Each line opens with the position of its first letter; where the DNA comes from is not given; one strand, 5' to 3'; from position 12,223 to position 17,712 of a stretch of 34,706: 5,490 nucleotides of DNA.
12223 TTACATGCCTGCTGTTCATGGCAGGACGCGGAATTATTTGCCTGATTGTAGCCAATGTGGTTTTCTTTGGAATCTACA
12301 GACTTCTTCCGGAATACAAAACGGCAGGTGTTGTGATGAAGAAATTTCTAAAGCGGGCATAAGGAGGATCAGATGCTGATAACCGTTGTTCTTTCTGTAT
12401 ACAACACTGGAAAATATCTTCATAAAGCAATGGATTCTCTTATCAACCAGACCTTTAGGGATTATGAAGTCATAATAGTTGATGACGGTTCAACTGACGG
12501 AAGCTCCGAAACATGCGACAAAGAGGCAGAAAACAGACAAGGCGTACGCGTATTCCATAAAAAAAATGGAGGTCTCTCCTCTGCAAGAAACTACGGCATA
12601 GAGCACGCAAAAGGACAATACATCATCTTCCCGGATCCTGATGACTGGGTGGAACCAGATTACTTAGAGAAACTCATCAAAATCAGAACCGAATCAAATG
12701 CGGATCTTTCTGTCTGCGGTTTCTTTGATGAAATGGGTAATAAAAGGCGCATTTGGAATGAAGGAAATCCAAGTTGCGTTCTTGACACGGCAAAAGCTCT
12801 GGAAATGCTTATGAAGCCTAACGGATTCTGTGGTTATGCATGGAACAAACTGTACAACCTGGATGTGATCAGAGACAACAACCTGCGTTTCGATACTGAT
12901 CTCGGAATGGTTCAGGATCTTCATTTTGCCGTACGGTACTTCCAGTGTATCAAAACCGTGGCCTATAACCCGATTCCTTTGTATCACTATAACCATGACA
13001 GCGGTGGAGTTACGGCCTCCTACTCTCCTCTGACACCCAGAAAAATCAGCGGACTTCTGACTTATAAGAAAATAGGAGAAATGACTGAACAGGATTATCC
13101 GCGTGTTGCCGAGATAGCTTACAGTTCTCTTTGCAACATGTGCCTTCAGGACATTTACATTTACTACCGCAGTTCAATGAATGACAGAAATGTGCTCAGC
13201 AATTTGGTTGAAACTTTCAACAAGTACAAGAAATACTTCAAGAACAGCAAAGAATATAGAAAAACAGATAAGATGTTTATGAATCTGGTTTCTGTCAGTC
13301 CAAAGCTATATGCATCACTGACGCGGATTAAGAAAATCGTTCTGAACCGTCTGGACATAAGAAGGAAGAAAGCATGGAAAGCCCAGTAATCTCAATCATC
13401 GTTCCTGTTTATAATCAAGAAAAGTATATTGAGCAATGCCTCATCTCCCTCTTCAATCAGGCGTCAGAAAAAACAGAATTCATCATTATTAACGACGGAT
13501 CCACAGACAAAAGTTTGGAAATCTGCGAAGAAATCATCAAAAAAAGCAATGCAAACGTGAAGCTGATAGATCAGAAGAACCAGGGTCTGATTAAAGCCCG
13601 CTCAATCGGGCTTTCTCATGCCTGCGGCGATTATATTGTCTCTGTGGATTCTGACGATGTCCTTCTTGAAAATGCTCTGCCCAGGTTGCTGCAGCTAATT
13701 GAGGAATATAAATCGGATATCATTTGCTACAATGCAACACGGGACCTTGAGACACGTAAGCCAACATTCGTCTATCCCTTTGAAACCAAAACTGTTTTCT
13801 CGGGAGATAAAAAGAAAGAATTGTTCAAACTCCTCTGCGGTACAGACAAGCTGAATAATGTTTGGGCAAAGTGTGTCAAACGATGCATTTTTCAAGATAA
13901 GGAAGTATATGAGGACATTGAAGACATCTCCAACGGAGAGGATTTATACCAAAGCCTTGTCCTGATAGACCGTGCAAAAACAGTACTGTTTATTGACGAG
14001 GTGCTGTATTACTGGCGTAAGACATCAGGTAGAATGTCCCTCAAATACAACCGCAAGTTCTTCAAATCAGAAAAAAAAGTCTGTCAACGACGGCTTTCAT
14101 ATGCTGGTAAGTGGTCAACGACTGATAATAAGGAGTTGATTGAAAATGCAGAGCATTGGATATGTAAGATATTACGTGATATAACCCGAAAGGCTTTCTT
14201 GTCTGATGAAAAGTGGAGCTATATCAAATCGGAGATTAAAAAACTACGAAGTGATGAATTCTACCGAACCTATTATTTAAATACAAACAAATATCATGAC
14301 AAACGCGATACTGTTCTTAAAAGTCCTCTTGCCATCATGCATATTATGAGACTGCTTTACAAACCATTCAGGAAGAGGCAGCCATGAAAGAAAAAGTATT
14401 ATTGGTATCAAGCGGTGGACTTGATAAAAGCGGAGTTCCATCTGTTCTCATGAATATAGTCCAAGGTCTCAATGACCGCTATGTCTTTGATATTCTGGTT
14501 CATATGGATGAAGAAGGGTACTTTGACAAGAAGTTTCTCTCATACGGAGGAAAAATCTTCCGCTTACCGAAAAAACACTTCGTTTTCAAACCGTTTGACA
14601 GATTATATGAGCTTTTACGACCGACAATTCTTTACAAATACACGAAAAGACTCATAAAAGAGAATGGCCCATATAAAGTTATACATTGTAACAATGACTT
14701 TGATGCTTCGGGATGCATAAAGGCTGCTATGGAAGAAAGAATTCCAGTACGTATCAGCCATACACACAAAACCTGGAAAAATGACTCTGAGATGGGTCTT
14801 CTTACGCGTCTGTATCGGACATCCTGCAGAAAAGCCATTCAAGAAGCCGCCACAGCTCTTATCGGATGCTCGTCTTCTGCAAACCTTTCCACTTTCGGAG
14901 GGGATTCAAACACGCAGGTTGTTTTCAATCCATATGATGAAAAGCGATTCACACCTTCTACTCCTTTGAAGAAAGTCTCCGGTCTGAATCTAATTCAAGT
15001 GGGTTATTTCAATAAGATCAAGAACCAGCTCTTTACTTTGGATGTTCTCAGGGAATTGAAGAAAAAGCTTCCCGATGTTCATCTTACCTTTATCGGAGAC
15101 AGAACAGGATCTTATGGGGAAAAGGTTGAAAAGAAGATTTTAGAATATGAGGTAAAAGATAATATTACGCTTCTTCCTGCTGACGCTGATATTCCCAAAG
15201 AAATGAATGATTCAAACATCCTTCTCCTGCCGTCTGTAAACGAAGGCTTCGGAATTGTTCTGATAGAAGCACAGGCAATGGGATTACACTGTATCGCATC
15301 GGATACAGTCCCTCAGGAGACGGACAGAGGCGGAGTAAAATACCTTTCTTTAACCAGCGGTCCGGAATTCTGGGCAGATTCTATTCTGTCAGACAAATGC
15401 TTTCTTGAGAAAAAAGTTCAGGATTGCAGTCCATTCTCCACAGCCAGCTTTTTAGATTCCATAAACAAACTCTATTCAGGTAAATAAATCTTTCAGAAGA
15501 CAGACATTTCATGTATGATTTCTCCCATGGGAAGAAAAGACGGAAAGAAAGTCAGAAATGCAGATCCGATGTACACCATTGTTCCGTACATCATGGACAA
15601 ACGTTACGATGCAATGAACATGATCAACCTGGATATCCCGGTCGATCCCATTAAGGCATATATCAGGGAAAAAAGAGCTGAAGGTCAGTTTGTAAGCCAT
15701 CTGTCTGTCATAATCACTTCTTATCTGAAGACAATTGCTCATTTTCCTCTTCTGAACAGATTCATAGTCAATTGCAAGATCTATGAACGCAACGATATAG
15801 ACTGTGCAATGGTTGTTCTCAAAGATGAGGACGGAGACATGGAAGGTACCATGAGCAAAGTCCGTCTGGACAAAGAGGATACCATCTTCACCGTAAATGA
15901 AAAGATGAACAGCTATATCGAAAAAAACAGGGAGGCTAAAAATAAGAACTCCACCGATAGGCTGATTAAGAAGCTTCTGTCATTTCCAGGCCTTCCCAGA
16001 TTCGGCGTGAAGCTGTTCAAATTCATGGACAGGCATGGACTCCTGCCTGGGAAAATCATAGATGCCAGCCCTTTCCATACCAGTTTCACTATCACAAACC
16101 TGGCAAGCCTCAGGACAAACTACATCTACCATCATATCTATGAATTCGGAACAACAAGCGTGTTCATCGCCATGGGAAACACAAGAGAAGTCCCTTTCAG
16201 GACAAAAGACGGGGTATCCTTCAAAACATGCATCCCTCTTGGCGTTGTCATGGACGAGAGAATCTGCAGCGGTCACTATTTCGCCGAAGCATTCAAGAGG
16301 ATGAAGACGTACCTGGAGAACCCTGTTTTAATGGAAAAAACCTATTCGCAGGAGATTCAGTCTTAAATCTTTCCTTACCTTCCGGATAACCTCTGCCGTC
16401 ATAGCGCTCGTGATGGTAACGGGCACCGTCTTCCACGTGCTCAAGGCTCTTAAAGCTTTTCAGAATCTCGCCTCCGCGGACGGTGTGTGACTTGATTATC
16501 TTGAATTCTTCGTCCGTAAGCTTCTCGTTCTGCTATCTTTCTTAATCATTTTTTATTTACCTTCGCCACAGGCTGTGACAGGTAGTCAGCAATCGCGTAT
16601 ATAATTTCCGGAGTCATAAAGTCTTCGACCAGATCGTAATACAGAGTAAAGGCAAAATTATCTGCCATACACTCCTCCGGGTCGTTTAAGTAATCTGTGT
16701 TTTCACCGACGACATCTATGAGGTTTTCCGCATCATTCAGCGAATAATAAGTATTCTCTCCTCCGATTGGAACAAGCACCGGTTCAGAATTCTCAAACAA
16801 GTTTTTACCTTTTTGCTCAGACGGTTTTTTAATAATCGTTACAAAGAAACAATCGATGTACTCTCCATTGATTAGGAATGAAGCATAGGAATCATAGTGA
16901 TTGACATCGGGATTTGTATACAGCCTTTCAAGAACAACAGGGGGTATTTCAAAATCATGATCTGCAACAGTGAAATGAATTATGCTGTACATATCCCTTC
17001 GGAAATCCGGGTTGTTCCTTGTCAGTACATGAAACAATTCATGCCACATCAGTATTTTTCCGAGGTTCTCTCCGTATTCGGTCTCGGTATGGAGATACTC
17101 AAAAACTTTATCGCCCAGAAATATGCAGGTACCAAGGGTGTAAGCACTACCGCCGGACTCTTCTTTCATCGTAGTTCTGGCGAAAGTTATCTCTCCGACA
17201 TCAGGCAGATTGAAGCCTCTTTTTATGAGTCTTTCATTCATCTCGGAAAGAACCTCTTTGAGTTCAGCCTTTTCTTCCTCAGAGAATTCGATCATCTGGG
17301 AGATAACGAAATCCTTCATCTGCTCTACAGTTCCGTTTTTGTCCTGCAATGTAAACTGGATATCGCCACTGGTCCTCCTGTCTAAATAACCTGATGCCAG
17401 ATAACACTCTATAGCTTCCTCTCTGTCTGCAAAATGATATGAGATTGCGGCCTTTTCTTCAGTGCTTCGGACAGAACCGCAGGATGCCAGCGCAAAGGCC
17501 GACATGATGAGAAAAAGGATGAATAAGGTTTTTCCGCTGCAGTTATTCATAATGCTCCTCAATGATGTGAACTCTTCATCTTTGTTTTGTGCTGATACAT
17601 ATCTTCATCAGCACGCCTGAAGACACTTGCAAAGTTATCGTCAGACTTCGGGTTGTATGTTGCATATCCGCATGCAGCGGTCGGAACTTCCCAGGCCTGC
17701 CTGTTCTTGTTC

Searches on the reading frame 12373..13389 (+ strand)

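Call 5: search_protein_families(library=pfam, proteins=[window:12373-13389:+], max_evalue=0.001)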
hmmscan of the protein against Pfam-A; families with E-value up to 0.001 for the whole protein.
window:12373-13389:+ (338 aa): 3 families
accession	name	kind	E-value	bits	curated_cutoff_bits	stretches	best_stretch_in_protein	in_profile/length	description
PF00535.33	Glycos_transf_2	-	9e-37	127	23.3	1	4-133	1-131/168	Glycosyl transferase family 2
PF10111.15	Glyco_tranf_2_2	-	6.4e-13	49.3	27.3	1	4-107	1-108/276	Glycosyltransferase like family 2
PF13641.12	Glyco_tranf_2_3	-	2.1e-07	31.6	27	1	3-105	3-111/230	Glycosyltransferase like family 2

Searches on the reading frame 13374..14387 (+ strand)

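Call 5: search_protein_families(library=pfam, proteins=[window:13374-14387:+], max_evalue=0.001)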
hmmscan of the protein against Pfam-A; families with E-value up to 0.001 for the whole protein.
window:13374-14387:+ (337 aa): 3 families
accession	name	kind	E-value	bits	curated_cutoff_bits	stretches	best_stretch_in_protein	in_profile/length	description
PF00535.33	Glycos_transf_2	-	2.8e-34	118.9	23.3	1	7-127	1-121/168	Glycosyl transferase family 2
PF10111.15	Glyco_tranf_2_2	-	9.8e-13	48.7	27.3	1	7-111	1-108/276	Glycosyltransferase like family 2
PF13641.12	Glyco_tranf_2_3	-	3.6e-10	40.7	27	1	5-116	2-118/230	Glycosyltransferase like family 2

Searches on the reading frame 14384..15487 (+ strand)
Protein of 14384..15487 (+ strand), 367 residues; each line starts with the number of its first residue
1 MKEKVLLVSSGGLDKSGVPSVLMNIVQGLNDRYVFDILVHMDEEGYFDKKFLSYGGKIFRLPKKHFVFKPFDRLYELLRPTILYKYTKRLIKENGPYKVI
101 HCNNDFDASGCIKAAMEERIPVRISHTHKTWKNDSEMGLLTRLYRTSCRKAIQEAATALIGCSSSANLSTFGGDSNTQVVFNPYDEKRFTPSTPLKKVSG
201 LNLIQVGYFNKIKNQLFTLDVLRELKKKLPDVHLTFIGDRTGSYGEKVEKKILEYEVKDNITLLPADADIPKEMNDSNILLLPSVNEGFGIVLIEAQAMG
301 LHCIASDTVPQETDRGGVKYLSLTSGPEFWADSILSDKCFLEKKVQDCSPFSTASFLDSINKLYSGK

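Call 5: search_protein_families(library=pfam, proteins=[window:14384-15487:+], max_evalue=0.001)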
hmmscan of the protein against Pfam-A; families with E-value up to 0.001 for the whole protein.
window:14384-15487:+ (367 aa): 4 families
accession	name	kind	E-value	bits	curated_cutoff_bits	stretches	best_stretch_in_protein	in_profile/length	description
PF00534.26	Glycos_transf_1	-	1.4e-20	74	26.4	1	203-309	18-124/172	Glycosyl transferases group 1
PF13692.12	Glyco_trans_1_4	-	9.1e-19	68.6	27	1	203-334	4-136/142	Glycosyl transferases group 1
PF20706.3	GT4-conflict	-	9e-06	25.3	26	1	197-307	194-312/385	Family 4 Glycosyltransferase in conflict systems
PF13439.12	Glyco_transf_4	-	5.3e-05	23.7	28.5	1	17-166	3-144/170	Glycosyltransferase Family 4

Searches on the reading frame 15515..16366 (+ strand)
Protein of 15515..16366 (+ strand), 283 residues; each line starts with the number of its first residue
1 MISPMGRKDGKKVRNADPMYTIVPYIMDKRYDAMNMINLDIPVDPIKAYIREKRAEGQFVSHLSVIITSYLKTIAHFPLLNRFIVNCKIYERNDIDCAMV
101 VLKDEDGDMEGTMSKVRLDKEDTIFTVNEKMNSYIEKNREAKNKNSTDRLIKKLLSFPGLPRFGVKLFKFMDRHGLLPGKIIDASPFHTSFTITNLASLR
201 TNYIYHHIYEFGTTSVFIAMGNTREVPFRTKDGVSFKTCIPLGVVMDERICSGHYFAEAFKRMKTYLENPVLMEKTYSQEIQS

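Call 11: search_protein_families(library=pfam, proteins=[window:15515-16366:+], max_evalue=0.001)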
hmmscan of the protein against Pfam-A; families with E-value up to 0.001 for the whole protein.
window:15515-16366:+ (283 aa): 1 family
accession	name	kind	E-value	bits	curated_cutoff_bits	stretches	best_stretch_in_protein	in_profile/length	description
PF00198.28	2-oxoacid_dh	-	2.8e-09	37.2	23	1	189-273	148-230/232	2-oxoacid dehydrogenases acyltransferase (catalytic domain)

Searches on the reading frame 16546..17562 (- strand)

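Call 11: search_protein_families(library=pfam, proteins=[window:16546-17562:-], max_evalue=0.001)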
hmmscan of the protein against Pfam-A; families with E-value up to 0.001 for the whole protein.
window:16546-17562:- (338 aa): 0 families

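Call 68: search_protein_families(library=pfam, proteins=[window:16546-17559:-], max_evalue=0.1)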
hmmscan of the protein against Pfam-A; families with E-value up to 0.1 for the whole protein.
window:16546-17559:- (337 aa): 1 family
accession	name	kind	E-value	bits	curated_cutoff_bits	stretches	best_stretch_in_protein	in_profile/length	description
PF13699.11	eCIS_core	-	0.042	14.5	22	0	131-182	32-76/79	eCIS core domain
